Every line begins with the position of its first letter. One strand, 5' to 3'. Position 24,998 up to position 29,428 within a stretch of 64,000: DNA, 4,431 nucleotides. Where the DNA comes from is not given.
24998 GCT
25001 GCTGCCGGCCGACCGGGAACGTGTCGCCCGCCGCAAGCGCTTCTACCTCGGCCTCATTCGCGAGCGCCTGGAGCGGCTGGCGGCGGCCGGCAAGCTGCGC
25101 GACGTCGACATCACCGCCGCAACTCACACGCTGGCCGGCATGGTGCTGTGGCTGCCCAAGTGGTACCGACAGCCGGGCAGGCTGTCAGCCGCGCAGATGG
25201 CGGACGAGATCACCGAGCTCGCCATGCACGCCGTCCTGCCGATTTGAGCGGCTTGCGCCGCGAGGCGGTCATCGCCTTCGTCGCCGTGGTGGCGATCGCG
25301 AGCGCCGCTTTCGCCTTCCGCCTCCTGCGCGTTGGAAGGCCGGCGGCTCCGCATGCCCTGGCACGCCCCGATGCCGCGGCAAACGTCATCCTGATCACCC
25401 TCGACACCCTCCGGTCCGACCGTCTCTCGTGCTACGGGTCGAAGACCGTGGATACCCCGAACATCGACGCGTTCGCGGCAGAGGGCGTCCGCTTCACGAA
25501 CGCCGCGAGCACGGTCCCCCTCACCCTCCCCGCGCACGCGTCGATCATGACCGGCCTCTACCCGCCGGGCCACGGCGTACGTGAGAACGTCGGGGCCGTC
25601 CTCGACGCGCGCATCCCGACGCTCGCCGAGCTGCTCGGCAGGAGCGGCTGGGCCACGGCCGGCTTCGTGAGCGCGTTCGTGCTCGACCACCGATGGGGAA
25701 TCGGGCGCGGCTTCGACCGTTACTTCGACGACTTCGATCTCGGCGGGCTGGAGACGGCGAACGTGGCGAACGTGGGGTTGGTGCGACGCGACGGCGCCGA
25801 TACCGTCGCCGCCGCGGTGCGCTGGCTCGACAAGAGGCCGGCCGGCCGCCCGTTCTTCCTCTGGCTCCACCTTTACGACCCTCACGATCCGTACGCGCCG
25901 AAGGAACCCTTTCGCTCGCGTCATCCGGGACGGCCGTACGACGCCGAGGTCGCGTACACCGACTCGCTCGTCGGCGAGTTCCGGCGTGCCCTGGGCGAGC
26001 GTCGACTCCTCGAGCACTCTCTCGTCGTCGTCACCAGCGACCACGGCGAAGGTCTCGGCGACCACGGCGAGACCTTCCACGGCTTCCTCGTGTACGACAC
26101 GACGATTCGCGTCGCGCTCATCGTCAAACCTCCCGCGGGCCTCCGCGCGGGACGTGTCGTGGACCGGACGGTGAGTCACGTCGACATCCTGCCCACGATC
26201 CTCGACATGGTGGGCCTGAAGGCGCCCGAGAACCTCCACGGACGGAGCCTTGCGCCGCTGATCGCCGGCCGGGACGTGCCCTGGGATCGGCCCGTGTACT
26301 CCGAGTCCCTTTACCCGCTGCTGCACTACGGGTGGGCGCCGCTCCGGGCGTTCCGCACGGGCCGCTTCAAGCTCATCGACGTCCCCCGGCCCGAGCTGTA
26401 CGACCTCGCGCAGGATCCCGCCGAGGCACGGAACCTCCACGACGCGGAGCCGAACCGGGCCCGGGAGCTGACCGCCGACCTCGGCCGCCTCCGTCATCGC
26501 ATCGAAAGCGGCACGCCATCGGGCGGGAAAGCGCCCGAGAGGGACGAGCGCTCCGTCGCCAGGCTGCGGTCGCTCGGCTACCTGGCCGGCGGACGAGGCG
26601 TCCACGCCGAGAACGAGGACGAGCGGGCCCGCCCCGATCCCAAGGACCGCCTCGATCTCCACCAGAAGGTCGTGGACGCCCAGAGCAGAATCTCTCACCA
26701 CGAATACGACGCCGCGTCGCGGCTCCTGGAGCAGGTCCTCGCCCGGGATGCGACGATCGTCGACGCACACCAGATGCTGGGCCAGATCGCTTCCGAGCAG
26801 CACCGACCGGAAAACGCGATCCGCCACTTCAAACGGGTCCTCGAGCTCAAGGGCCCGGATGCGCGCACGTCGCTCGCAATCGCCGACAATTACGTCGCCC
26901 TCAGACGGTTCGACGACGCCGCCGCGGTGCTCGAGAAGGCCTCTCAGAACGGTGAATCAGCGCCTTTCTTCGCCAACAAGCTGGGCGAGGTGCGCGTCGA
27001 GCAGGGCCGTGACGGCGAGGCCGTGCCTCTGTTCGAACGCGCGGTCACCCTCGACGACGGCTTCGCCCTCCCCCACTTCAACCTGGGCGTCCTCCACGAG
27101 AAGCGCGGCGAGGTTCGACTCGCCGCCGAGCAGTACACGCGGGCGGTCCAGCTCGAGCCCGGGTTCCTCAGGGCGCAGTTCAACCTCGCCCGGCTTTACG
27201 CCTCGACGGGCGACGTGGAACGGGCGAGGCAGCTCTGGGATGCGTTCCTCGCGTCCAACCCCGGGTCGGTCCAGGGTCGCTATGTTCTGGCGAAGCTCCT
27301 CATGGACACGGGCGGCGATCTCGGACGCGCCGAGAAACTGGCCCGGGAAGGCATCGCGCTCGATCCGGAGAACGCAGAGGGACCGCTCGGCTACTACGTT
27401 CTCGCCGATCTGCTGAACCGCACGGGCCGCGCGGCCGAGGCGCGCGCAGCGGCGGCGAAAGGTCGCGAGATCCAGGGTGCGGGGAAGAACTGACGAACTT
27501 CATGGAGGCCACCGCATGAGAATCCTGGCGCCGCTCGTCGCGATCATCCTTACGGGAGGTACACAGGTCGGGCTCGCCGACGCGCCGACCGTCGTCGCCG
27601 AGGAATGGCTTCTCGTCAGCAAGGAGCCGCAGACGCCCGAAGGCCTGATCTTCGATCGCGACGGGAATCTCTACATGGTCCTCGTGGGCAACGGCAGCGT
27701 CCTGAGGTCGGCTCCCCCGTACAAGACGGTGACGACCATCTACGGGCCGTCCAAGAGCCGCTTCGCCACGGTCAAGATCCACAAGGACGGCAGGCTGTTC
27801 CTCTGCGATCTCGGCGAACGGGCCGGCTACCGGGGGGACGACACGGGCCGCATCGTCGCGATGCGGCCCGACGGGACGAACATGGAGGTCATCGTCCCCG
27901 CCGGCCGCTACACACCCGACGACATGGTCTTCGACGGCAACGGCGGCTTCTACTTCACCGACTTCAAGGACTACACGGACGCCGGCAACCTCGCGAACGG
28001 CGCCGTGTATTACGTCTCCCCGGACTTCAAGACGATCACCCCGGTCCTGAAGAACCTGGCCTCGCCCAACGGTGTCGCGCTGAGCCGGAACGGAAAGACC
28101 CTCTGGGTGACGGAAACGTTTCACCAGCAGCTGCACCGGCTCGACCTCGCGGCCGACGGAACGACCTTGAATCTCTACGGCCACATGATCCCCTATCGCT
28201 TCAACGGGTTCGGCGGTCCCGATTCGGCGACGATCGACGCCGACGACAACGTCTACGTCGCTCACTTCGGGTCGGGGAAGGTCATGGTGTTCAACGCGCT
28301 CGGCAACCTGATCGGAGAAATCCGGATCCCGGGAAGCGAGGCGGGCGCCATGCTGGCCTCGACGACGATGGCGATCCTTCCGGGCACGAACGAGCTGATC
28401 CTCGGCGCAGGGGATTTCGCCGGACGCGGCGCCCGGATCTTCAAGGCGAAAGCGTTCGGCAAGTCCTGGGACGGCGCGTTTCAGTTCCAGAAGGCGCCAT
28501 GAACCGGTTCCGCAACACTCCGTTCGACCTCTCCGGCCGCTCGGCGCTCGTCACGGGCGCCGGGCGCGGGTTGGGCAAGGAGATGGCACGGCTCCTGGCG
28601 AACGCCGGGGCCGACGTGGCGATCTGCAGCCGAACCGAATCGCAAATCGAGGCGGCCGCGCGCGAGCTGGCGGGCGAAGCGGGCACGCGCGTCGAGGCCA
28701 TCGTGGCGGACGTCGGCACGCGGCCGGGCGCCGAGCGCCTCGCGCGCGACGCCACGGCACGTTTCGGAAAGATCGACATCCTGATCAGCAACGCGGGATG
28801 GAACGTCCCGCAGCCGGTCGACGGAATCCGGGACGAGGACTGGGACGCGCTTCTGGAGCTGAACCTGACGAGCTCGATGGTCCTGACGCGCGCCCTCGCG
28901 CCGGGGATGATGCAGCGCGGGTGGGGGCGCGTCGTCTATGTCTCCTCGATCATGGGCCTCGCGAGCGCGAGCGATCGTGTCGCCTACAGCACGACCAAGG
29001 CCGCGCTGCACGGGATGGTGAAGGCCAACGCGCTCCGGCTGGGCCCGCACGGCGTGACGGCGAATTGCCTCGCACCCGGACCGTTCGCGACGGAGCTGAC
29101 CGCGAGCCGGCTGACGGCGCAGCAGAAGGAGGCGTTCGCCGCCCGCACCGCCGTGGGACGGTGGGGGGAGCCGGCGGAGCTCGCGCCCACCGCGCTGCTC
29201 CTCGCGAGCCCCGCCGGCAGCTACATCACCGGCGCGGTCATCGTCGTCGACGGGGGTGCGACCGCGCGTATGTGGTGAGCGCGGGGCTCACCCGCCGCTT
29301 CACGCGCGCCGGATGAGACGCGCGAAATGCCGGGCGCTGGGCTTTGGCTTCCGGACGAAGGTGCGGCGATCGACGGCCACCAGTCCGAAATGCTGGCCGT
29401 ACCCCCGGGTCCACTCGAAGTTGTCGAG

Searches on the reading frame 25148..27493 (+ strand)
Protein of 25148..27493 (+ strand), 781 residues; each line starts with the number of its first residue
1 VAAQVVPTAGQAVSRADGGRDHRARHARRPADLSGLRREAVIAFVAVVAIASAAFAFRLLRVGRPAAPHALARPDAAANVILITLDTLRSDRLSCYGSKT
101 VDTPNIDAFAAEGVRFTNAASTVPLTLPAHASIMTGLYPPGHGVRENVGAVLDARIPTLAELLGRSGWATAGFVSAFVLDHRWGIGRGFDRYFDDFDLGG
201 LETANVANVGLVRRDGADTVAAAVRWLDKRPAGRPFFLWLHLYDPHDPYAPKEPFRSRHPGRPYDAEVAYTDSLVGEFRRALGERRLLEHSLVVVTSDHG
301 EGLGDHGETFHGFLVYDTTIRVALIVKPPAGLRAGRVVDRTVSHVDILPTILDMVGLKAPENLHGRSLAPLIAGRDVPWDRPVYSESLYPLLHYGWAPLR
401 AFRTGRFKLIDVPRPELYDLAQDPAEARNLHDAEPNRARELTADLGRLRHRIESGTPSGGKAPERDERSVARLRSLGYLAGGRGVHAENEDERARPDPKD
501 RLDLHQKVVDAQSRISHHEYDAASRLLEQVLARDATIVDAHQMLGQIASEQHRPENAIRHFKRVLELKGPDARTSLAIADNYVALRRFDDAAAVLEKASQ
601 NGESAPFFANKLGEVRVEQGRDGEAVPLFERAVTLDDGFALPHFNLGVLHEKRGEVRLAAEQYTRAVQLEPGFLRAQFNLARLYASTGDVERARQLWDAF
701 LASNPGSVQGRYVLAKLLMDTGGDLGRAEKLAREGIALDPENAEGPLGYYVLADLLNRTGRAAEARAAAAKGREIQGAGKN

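Call 9: search_protein_families(library=pfam, proteins=[window:25148-27493:+])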
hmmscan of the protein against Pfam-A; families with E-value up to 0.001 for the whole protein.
window:25148-27493:+ (781 aa): 19 families
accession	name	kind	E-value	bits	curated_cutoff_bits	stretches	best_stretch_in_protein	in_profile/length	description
PF00884.28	Sulfatase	-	2e-43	149.3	25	1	79-356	2-300/301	Sulfatase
PF07719.23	TPR_2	-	4.6e-24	82.9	27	1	642-672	3-33/34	Tetratricopeptide repeat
PF13432.12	TPR_16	-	1.4e-22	80.2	32.7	3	645-707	2-64/65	Tetratricopeptide repeat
PF14559.12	TPR_19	-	1.5e-19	70.5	25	2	654-717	5-68/68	Tetratricopeptide repeat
PF16347.10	SGSH_C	-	8.1e-19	68.7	29.3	1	305-436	2-137/154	N-sulphoglucosamine sulphohydrolase, C-terminal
PF01663.27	Phosphodiest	-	1.5e-17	64.7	23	1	80-147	1-65/342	Type I phosphodiesterase / nucleotide pyrophosphatase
PF13431.12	TPR_17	-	1.3e-16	59.8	24.4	0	663-695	2-34/34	Tetratricopeptide repeat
PF13428.12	TPR_14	-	1.8e-16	59.4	23.5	1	675-717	2-44/44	Tetratricopeptide repeat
PF13181.12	TPR_8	-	2e-16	59.1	25.7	0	539-568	2-31/34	Tetratricopeptide repeat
PF00515.34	TPR_1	-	8.6e-15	54.3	27.8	0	643-673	4-34/34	Tetratricopeptide repeat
PF13176.12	TPR_7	-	1.2e-12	47.3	27.9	0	612-638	5-33/36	Tetratricopeptide repeat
PF13414.12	TPR_11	-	3.7e-11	43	26.8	0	613-654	1-42/42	TPR repeat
PF13424.12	TPR_12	-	1.8e-09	38.1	30.1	0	544-599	9-72/77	Tetratricopeptide repeat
PF25063.1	ARM_TT21_C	-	4.1e-09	37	35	1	511-595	102-187/209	Tetratricopeptide repeat protein 21 C-terminal ARM domain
PF12895.13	ANAPC3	-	1.4e-08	35.3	27.2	0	517-598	2-82/82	Anaphase-promoting complex, cyclosome, subunit 3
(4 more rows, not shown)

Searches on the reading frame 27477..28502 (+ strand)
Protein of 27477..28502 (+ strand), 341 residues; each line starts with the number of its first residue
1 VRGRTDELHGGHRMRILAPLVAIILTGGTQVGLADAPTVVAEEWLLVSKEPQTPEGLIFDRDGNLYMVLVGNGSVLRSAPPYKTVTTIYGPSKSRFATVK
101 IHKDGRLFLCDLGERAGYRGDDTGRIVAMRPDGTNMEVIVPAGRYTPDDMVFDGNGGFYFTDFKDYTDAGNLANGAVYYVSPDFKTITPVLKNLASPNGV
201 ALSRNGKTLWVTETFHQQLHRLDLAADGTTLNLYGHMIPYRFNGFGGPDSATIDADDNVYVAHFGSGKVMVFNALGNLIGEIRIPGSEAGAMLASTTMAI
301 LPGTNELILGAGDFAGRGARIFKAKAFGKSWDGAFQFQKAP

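Call 9: search_protein_families(library=pfam, proteins=[window:27477-28502:+])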
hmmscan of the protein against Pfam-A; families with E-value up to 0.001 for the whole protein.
window:27477-28502:+ (341 aa): 7 families
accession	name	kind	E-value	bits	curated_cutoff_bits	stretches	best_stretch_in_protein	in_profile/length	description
PF08450.18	SGL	-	2.3e-31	109.7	26.3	1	145-287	86-225/246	SMP-30/Gluconolactonase/LRE-like region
PF22701.2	Mala_s_1-like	-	1.5e-05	25.3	27.5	0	199-313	44-149/195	Mal s 1 allergenic protein-like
PF03088.22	Str_synth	-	4.3e-05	24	25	1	173-221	35-83/89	Strictosidine synthase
PF01731.26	Arylesterase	-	0.00013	22.6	21.3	1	173-226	34-85/86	Arylesterase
PF20067.5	SSL_N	-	0.00024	21.4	18.9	0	51-68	20-37/46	Strictosidine synthase-like, N-terminal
PF24684.1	Vgb_lyase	-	0.0004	19.7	50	0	47-285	8-219/290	Virginiamycin B lyase family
PF01436.27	NHL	-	0.00046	20.5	20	0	194-219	1-25/28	NHL repeat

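Call 42: search_protein_families(library=ncbifam, proteins=[window:27477-28502:+], max_evalue=0.00001)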
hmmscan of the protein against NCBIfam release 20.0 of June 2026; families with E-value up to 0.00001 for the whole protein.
window:27477-28502:+ (341 aa): 2 families
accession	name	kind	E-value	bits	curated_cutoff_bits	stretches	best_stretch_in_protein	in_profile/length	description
NF035926.1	scyF_NHL_VPEP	equivalog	1.2e-09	37.8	350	1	145-316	152-318/376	scytonemin biosynthesis PEP-CTERM protein ScyF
NF033206.1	ScyE_fam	subfamily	5.3e-09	36.1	80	0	147-270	208-330/333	ScyD/ScyE family protein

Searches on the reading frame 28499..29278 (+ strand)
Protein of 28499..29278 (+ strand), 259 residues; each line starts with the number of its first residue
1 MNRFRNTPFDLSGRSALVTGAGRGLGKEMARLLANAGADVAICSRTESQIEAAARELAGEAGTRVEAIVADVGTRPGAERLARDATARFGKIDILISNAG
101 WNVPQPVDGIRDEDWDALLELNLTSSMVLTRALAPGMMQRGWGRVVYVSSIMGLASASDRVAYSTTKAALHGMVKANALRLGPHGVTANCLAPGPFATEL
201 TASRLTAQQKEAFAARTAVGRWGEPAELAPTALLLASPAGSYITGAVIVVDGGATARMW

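Call 9: search_protein_families(library=pfam, proteins=[window:28499-29278:+])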
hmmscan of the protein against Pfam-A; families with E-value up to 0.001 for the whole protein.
window:28499-29278:+ (259 aa): 4 families
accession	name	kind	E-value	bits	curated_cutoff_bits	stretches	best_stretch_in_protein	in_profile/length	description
PF13561.12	adh_short_C2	-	2.8e-56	191.2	27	1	20-255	1-236/236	Enoyl-(Acyl carrier protein) reductase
PF00106.31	adh_short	-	2.8e-53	180.8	26.6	1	16-205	3-191/195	short chain dehydrogenase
PF08659.16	KR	-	1.4e-16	61.4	22.6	1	16-177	3-163/180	KR domain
PF02882.25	THF_DHG_CYH_C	-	0.00024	20.9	27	1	5-55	28-78/160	Tetrahydrofolate dehydrogenase/cyclohydrolase, NAD(P)-binding domain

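Call 42: search_protein_families(library=ncbifam, proteins=[window:28499-29278:+], max_evalue=0.00001)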
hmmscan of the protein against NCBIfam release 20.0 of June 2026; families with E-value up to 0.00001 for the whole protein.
window:28499-29278:+ (259 aa): 225 families (the best 25 are shown)
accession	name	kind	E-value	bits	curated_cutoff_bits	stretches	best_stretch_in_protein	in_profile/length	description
NF004778.0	PRK06124.1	equivalog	9.2e-68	228.4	303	1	7-258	5-256/256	SDR family oxidoreductase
NF006070.0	PRK08213.1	subfamily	8.3e-64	215.6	279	1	8-256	7-258/259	gluconate 5-dehydrogenase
NF009466.0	PRK12826.1-2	subfamily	1e-61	208.6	222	1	14-255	4-245/248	3-oxoacyl-ACP reductase FabG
NF005559.1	PRK07231.1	subfamily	5.9e-60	202.8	215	1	11-255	2-248/249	glucose 1-dehydrogenase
TIGR01830.1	3oxo_ACP_reduc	equivalog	4.2e-56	190.3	297.75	1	16-253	1-237/239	3-oxoacyl-[acyl-carrier-protein] reductase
NF004198.0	PRK05653.1-3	equivalog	2.6e-55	187.6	296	1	11-254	5-246/248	3-oxoacyl-ACP reductase FabG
NF004197.0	PRK05653.1-1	equivalog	8.9e-53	179.5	332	1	10-255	4-247/249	3-oxoacyl-ACP reductase FabG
NF009468.0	PRK12826.1-4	equivalog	2e-51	175.2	318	1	10-255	4-248/256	SDR family oxidoreductase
NF005873.0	PRK07814.1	equivalog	2e-51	174.9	346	1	9-256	6-253/263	SDR family oxidoreductase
NF004791.0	PRK06138.1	equivalog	4.5e-51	173.6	312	1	10-256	2-251/252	SDR family oxidoreductase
NF052558.1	MBtsdlDhBudC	equivalog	5.9e-51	173.4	270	1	13-257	3-244/250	meso-2,3-butanediol dehydrogenase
TIGR01963.1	PHB_DH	subfamily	9.6e-51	172.5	307.05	1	14-256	2-254/255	3-hydroxybutyrate dehydrogenase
NF005390.0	PRK06935.1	equivalog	2.2e-50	171.4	369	1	1-255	3-256/258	2-dehydro-3-deoxy-D-gluconate 5-dehydrogenase KduD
NF005309.0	PRK06841.1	subfamily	2.4e-50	171.4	286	1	5-256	7-254/255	GolD/DthD family dehydrogenase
NF009093.0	PRK12429.1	subfamily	3.3e-49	167.5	258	1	11-256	3-258/259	3-hydroxybutyrate dehydrogenase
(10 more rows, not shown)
